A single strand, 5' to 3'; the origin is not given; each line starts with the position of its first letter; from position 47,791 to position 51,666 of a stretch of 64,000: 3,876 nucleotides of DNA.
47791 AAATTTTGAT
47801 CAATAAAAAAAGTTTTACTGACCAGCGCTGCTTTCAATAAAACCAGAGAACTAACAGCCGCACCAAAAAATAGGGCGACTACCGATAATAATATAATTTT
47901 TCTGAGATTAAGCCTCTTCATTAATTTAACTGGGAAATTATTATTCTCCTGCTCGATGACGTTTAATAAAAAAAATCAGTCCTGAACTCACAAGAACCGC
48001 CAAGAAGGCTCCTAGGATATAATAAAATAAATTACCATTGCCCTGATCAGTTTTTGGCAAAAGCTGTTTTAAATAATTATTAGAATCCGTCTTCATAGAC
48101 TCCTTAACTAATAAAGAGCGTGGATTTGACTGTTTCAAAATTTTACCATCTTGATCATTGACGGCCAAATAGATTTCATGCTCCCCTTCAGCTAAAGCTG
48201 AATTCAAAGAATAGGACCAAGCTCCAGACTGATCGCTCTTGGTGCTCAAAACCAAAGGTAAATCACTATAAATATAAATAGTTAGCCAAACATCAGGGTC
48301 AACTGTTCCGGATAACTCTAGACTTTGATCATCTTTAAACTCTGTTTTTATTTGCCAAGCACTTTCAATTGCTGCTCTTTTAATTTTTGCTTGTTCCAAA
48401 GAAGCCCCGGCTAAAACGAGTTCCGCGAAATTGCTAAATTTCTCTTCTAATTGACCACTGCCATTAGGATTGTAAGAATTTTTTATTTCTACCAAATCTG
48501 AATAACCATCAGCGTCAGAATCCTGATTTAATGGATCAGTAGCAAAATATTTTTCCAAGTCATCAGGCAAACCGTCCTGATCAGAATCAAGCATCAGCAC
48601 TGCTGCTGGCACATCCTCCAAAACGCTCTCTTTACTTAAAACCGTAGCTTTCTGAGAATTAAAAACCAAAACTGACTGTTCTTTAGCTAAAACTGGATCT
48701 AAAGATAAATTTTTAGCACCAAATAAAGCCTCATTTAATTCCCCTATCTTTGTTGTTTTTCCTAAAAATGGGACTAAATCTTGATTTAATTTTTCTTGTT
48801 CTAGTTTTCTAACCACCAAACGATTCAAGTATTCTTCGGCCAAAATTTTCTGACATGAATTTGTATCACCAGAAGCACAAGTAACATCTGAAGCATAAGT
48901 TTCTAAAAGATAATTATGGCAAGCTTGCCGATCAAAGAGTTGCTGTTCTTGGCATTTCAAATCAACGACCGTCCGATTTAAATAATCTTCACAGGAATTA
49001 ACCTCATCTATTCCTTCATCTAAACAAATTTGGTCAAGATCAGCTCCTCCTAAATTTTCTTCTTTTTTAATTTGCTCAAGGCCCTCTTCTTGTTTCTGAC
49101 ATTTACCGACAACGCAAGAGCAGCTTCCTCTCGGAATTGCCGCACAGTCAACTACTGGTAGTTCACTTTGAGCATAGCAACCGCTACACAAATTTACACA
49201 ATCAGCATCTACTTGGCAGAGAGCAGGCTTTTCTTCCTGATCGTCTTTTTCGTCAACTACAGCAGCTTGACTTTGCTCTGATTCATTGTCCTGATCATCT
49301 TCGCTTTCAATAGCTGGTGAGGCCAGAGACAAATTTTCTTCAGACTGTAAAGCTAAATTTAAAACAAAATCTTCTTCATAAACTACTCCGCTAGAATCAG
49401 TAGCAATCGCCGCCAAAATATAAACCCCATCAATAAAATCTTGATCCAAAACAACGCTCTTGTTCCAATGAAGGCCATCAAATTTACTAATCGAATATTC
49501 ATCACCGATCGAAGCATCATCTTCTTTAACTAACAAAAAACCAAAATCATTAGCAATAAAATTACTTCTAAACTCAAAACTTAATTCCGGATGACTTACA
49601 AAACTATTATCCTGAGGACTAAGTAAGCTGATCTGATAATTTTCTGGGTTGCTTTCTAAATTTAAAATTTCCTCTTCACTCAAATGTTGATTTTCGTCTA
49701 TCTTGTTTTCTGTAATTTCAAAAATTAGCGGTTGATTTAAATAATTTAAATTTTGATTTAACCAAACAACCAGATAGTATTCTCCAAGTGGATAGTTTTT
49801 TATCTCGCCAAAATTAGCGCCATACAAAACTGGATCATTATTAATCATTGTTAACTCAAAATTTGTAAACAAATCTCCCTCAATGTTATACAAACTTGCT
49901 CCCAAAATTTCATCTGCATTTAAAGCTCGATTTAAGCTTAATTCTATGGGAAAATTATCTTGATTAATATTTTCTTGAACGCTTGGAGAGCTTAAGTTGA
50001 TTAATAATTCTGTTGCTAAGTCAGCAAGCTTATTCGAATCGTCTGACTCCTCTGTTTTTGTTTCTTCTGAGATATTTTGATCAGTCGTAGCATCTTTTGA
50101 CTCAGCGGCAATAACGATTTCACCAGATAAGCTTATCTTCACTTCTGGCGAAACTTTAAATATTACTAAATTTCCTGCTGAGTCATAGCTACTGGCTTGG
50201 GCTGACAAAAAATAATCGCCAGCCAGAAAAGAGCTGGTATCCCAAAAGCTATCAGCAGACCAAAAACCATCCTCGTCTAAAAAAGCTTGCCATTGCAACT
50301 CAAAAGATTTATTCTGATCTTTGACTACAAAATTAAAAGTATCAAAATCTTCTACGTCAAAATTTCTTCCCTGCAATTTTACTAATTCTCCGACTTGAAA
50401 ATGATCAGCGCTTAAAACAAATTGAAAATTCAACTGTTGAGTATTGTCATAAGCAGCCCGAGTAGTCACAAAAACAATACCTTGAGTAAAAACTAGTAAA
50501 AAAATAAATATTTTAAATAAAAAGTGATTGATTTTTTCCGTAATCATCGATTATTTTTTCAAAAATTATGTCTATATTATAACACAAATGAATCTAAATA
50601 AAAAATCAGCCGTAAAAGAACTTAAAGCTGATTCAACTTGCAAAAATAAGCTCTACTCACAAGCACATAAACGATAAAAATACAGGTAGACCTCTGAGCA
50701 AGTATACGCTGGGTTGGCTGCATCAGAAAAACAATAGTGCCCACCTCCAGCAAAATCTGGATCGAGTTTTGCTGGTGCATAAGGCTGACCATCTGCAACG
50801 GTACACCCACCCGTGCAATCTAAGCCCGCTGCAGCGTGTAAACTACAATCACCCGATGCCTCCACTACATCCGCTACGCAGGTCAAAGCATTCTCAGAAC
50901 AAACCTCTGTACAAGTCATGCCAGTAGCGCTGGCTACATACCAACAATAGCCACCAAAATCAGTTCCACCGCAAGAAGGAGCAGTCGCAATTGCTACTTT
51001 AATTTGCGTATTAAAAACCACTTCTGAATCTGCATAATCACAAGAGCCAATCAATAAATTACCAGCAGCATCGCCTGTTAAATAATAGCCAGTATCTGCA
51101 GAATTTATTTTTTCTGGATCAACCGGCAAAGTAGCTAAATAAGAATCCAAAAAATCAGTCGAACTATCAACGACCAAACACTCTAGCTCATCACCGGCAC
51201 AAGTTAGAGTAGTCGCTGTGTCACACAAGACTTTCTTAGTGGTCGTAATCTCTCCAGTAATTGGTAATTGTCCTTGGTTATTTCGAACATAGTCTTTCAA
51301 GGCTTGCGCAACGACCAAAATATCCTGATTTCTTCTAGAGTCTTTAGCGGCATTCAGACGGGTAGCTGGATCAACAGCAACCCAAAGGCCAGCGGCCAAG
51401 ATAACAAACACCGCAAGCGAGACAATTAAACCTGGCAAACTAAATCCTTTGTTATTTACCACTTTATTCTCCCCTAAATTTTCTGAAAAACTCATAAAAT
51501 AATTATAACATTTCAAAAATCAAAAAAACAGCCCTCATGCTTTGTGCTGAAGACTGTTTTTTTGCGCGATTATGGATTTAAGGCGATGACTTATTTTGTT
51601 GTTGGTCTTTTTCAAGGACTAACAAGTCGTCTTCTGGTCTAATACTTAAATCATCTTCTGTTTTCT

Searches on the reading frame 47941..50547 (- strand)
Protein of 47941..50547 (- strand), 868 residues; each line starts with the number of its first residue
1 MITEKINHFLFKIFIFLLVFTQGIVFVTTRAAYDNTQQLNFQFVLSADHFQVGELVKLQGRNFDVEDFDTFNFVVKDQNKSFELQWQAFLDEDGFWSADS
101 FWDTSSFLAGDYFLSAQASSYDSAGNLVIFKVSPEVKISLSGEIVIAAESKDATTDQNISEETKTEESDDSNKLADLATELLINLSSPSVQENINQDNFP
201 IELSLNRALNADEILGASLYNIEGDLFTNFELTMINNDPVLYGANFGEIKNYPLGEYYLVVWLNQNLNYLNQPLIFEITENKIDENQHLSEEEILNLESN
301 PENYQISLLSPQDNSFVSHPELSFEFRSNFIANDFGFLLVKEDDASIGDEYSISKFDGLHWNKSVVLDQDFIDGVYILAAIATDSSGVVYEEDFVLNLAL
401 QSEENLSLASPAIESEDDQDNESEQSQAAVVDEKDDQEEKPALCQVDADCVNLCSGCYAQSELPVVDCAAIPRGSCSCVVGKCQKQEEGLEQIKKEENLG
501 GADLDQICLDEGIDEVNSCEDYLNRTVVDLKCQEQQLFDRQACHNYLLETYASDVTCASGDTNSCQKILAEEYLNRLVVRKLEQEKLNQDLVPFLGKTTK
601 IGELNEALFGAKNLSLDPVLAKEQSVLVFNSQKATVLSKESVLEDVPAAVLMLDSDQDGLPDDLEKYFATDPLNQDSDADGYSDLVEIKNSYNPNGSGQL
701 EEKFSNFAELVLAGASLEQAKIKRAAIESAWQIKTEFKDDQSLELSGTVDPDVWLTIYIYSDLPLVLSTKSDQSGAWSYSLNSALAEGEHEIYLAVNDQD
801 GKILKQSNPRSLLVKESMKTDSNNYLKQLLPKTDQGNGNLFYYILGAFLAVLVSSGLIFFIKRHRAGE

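Call 5: search_protein_families(library=pfam, proteins=[window:47941-50547:-], max_evalue=0.01)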
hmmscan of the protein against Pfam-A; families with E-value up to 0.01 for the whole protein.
window:47941-50547:- (868 aa): 1 family
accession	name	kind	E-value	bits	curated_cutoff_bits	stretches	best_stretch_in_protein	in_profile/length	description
PF19077.6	Big_13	-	4.3e-08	34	27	1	753-807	39-94/102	Bacterial Ig-like domain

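Call 6: search_protein_families(library=ncbifam, proteins=[window:47941-50547:-], max_evalue=0.01)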
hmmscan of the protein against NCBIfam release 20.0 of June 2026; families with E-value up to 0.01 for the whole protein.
window:47941-50547:- (868 aa): 4 families
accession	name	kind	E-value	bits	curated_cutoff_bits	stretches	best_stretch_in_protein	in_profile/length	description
NF040520.1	Ig_like_BLP2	equivalog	8e-06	24.3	750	1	739-819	536-614/730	Ig-like repeat protein Blp2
NF033510.3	Ca_tandemer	repeat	9e-05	22.8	50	1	737-801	27-93/96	Ca2+-stabilized repeat-containing adhesin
NF033765.2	gliding_CglD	equivalog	0.00013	19.9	400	1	654-694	207-247/1124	adventurous gliding motility lipoprotein CglD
TIGR01167.1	LPXTG_anchor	domain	0.001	19.7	15.9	1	830-865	2-33/34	LPXTG cell wall anchor domain-containing protein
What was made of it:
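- On Sortase-anchored LPXTG proteins: Only the neighbour C matches TIGR01167, at 19.7 bits against 15.9 (call 6).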

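Call 81: find_encoding_contigs(protein=window:47941-50547:-, flank=10000, max_places=6)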
Protein window:47941-50547:- (868 aa): 1 contig read that carries it; 1 place shown.
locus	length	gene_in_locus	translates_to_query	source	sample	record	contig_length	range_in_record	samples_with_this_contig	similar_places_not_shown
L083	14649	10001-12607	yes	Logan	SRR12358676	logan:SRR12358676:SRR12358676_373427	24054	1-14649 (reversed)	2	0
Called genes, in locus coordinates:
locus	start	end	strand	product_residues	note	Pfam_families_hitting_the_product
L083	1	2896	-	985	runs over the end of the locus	PF03477:ATP-cone, PF00317:Ribonuc_red_lgN (weak), PF02867:Ribonuc_red_lgC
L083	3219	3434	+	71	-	-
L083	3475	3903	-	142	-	-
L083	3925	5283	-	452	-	PF00753:Lactamase_B, PF23023:Anti-Pycsar_Apyc1, PF12706:Lactamase_B_2, PF16661:Lactamase_B_6, PF10996:Beta-Casp, PF07521:RMMBL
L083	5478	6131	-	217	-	PF08534:Redoxin, PF00578:AhpC-TSA, PF10417:1-cysPrx_C (weak)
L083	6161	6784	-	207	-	PF00081:Sod_Fe_N, PF02777:Sod_Fe_C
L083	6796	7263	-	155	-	PF00578:AhpC-TSA, PF08534:Redoxin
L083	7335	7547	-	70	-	PF06902:Fer4_19 (weak), PF13459:Fer4_15, PF13370:Fer4_13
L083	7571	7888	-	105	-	PF01371:Trp_repressor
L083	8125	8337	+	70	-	-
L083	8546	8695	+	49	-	-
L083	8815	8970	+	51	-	-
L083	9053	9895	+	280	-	-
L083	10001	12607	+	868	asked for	PF19077:Big_13 (faint)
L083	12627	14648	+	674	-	?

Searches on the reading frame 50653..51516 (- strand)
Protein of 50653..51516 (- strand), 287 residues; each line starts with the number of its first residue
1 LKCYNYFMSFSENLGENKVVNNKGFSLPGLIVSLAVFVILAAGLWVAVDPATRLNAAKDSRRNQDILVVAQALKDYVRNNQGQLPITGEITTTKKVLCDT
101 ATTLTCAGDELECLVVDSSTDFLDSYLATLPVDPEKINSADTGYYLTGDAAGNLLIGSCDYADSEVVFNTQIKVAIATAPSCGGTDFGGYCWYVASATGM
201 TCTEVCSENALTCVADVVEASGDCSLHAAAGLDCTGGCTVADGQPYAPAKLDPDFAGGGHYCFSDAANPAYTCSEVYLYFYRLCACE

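Call 30: search_protein_families(library=pfam, proteins=[window:50653-51516:-], max_evalue=0.001)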
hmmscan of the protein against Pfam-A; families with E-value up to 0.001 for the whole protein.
window:50653-51516:- (287 aa): 1 family
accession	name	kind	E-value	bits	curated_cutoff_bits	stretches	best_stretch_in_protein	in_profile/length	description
PF07963.17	N_methyl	-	0.00056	19.8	21.2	0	21-44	3-26/27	Prokaryotic N-terminal methylation motif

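Call 70: search_protein_families(library=ncbifam, proteins=[window:50653-51516:-], max_evalue=0.001)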
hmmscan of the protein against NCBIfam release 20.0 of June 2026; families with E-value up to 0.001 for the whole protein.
window:50653-51516:- (287 aa): 0 families
